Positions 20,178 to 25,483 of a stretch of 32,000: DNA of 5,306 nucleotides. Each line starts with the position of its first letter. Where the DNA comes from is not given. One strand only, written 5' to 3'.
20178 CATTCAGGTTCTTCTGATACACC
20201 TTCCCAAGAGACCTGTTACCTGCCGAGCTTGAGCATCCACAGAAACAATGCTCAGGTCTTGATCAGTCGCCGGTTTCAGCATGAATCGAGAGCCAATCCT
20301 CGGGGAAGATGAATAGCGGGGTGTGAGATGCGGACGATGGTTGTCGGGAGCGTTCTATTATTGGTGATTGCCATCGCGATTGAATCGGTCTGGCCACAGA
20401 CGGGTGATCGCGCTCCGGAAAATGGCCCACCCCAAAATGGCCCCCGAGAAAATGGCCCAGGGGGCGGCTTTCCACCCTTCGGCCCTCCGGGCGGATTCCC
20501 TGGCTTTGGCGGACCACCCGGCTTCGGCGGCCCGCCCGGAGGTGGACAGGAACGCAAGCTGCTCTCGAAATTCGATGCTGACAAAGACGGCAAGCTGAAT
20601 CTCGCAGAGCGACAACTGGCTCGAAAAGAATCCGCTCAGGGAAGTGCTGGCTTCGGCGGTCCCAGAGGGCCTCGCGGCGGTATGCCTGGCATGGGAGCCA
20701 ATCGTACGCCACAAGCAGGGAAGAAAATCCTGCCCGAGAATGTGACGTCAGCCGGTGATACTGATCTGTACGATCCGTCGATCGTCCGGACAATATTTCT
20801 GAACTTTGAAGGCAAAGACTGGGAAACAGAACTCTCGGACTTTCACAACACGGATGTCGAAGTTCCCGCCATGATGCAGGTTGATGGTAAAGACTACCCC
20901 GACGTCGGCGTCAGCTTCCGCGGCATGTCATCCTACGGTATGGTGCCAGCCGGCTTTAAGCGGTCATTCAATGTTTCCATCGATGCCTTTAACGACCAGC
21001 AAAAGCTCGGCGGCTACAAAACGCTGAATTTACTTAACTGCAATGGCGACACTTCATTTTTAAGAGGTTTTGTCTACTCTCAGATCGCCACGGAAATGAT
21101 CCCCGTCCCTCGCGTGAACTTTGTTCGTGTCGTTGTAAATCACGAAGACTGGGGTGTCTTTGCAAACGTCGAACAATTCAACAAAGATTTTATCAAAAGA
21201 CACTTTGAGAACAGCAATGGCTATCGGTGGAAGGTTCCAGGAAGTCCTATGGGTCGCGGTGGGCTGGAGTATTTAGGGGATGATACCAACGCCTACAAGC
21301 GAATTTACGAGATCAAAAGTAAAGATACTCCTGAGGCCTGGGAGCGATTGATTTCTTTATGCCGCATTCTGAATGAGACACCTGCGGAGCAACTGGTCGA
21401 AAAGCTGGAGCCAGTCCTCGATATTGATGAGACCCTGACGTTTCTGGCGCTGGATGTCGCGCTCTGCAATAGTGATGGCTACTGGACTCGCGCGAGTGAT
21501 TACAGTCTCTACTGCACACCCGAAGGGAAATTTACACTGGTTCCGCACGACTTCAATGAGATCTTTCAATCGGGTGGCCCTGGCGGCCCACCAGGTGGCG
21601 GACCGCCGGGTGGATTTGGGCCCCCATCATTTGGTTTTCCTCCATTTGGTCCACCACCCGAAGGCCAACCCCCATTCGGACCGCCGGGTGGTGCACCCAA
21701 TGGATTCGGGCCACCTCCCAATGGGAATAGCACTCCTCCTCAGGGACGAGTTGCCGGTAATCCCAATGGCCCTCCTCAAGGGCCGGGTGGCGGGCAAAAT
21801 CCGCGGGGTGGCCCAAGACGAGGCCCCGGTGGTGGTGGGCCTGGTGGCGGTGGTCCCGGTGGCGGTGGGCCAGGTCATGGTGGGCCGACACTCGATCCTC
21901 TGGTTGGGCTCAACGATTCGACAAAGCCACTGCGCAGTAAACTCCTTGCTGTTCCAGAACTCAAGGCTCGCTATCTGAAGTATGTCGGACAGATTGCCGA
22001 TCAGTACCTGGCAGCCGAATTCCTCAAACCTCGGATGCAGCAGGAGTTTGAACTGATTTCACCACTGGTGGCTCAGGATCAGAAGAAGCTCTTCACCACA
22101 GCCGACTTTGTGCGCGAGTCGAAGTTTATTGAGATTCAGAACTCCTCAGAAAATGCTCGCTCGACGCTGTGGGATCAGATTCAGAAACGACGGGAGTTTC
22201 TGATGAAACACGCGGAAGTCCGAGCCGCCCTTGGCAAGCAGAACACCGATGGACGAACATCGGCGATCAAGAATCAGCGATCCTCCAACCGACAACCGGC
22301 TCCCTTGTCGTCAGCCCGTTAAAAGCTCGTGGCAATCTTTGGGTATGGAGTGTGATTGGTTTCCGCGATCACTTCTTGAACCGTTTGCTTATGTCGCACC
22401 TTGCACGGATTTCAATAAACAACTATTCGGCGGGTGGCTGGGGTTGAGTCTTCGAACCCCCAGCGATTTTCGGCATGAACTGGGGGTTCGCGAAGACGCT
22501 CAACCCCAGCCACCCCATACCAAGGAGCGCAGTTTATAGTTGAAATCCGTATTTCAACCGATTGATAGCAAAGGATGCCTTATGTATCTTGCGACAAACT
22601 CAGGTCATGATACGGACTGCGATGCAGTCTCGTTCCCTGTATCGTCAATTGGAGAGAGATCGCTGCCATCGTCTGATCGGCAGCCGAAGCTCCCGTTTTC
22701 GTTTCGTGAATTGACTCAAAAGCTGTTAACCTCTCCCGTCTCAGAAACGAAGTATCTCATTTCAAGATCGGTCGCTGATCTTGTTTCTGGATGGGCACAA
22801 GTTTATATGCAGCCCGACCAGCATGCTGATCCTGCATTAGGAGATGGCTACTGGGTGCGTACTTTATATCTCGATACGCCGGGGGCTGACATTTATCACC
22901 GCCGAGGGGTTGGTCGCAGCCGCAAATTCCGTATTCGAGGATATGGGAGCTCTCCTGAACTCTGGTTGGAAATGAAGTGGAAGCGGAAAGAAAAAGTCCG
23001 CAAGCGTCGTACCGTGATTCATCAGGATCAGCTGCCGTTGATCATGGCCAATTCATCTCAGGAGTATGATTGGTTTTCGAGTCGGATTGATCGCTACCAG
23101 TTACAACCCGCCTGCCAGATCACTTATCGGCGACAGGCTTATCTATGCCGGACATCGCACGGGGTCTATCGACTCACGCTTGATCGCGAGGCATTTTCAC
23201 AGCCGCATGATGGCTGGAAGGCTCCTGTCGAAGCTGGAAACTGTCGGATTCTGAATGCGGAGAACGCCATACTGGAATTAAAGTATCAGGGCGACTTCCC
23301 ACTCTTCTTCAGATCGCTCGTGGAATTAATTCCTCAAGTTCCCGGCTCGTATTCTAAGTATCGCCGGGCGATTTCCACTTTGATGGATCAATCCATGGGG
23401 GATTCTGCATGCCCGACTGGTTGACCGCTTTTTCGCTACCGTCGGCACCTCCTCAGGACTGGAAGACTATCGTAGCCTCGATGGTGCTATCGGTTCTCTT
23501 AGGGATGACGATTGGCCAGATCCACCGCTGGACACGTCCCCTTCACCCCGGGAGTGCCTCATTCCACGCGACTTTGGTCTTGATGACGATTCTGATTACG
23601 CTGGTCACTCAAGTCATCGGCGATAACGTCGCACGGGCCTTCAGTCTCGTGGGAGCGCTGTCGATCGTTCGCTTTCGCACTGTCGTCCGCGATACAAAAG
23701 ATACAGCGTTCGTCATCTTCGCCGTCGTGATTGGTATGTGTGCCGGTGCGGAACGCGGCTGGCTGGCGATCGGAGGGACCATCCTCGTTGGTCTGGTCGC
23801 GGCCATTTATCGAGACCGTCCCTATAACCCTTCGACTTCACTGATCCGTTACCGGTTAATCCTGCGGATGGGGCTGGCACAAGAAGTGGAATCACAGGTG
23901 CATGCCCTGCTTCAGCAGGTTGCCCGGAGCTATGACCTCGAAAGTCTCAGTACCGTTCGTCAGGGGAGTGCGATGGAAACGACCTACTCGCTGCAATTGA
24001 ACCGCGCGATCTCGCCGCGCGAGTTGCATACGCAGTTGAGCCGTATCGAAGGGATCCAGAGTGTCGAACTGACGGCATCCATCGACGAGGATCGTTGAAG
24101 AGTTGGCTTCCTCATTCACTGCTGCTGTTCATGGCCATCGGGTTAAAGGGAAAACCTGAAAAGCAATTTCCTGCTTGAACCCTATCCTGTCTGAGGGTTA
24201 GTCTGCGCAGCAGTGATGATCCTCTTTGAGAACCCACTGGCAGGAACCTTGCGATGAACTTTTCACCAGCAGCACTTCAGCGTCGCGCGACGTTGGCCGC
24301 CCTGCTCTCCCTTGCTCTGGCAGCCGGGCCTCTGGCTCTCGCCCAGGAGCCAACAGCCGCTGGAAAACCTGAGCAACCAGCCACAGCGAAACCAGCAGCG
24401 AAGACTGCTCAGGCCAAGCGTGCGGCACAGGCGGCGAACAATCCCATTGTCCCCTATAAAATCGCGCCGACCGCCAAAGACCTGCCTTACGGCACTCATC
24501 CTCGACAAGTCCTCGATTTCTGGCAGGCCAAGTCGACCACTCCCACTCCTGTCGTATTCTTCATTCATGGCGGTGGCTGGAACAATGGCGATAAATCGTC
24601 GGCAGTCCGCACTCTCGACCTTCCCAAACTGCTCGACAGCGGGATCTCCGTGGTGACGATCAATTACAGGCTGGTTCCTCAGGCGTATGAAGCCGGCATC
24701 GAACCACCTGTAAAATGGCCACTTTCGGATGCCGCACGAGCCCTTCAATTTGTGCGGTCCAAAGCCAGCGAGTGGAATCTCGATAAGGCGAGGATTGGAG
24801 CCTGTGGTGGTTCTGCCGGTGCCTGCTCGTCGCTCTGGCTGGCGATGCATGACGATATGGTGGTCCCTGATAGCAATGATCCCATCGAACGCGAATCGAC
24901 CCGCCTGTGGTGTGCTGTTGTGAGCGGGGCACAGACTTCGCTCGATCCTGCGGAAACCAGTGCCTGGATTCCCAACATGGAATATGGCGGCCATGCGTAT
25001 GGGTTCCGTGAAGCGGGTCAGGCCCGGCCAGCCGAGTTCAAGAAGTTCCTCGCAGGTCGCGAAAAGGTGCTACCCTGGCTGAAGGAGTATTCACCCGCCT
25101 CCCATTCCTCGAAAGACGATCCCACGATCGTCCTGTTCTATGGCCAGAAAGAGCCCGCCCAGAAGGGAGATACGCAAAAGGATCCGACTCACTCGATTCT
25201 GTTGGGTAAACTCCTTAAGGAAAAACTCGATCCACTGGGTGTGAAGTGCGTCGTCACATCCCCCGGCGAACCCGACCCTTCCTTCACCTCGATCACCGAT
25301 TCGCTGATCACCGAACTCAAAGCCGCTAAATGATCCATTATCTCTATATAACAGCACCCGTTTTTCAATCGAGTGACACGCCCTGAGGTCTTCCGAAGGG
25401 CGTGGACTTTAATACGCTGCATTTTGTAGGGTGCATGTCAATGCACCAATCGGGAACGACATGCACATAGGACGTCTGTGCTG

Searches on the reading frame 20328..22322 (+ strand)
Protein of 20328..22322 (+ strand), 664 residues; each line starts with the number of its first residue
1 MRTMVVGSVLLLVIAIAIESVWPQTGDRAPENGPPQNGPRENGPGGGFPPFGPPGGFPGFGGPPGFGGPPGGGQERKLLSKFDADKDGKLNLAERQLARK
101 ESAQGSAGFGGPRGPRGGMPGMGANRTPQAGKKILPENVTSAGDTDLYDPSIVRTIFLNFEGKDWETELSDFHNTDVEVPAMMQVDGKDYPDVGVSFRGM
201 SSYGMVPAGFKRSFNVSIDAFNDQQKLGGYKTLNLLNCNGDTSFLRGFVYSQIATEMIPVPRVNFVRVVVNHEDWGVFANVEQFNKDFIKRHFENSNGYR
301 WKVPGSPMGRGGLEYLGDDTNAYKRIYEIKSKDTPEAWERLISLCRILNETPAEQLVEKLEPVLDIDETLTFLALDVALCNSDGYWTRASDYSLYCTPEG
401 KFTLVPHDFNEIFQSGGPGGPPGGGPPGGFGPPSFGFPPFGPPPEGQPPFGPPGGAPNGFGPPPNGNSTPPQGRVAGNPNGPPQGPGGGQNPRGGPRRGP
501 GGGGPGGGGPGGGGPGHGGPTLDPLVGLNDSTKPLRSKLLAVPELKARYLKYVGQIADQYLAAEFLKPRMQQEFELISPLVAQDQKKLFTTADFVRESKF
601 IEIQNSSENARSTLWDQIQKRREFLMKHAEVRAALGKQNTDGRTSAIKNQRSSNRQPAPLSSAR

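Call 85: search_protein_families(library=pfam, proteins=[window:20328-22322:+], max_evalue=0.001)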
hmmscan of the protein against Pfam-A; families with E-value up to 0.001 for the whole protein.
window:20328-22322:+ (664 aa): 1 family
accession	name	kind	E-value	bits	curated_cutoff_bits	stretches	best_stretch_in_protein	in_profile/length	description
PF08757.17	CotH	-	1.6e-39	136.7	23.8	2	211-415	13-217/322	CotH kinase protein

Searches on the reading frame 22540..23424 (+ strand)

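Call 85: search_protein_families(library=pfam, proteins=[window:22540-23424:+], max_evalue=0.001)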
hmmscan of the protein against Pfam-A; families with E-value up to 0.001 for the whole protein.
window:22540-23424:+ (294 aa): 1 family
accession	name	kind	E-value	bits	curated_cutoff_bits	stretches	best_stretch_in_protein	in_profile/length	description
PF09359.15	VTC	-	3.5e-28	99.2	23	1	68-281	3-234/235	VTC domain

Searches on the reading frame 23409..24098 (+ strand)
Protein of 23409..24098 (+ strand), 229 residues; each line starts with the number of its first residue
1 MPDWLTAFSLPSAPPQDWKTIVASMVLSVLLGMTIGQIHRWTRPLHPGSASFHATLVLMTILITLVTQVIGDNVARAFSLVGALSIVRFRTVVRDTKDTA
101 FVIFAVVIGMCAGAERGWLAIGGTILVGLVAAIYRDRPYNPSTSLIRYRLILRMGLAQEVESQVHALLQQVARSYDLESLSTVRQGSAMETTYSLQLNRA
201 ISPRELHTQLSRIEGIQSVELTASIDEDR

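Call 85: search_protein_families(library=pfam, proteins=[window:23409-24098:+], max_evalue=0.001)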
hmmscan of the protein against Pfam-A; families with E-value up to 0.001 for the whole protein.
window:23409-24098:+ (229 aa): 1 family
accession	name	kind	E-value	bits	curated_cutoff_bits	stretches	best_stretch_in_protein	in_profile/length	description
PF16316.10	DUF4956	-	3.2e-12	47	30.6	1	50-193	20-169/169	Domain of unknown function (DUF4956)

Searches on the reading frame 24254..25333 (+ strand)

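Call 85: search_protein_families(library=pfam, proteins=[window:24254-25333:+], max_evalue=0.001)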
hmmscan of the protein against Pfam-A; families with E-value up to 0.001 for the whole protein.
window:24254-25333:+ (359 aa): 3 families
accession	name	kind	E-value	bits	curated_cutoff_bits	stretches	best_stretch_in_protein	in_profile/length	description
PF20434.5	BD-FAE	-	2.8e-22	79.7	26.8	1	91-301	6-201/215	BD-FAE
PF00135.34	COesterase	-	2e-11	44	27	1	92-194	97-198/515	Carboxylesterase family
PF07859.19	Abhydrolase_3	-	2.1e-08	34.6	25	1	101-193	1-85/210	alpha/beta hydrolase fold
